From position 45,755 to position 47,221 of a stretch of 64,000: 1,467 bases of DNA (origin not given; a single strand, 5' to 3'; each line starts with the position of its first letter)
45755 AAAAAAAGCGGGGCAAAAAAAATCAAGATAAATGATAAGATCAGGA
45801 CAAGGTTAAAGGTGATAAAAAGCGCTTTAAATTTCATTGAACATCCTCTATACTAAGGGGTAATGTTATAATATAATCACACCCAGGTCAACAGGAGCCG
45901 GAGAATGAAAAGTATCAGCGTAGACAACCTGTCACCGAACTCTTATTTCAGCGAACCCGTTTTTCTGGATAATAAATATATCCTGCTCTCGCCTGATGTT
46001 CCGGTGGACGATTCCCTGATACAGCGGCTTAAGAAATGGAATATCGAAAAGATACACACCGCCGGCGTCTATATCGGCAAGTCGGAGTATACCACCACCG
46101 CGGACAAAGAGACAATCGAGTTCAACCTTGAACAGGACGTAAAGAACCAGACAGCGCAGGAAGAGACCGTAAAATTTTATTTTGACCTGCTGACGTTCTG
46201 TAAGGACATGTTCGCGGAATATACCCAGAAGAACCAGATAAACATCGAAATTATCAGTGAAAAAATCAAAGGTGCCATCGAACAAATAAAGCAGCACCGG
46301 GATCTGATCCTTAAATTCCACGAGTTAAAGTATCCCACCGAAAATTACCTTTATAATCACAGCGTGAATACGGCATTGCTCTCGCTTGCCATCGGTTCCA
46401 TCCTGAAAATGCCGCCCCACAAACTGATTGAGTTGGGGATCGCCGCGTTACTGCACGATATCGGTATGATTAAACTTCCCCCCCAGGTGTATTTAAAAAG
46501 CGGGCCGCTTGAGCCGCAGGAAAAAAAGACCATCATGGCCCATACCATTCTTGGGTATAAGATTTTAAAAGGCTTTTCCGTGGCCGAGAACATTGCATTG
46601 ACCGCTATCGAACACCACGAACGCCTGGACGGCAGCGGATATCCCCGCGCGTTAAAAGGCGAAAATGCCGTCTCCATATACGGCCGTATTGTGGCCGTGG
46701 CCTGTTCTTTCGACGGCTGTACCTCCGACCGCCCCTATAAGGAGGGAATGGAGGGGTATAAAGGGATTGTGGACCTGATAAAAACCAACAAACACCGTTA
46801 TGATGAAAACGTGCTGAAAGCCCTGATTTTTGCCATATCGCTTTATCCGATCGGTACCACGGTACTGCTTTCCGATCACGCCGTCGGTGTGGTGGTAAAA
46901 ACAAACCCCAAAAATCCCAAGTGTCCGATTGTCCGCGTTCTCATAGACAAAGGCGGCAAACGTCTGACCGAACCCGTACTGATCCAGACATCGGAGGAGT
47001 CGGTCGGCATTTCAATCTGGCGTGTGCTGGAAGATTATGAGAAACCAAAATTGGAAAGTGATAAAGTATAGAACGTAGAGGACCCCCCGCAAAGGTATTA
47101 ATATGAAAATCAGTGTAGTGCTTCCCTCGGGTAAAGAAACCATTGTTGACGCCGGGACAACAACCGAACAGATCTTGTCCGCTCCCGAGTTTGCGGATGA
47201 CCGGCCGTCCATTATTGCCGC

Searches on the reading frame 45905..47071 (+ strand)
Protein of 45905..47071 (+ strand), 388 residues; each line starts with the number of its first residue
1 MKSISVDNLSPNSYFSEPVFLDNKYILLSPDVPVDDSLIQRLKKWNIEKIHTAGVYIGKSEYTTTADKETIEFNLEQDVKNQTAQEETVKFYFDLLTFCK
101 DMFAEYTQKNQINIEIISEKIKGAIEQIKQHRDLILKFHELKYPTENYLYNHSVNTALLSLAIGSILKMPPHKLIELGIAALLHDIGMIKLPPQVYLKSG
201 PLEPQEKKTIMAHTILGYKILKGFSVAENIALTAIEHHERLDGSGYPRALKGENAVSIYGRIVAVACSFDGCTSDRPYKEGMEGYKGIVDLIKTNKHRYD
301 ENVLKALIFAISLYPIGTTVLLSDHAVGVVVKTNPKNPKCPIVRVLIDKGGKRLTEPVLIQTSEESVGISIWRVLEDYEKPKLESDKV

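Call 37: search_protein_families(library=pfam, proteins=[window:45905-47071:+], max_evalue=0.0001)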
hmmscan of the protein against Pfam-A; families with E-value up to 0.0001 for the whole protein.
window:45905-47071:+ (388 aa): 2 families
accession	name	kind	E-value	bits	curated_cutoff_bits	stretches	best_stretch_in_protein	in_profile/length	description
PF13487.12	HD_5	-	4.9e-31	108.2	27.2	1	148-303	13-170/170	HD domain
PF01966.28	HD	-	8.5e-15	55.5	22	1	150-270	2-114/116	HD domain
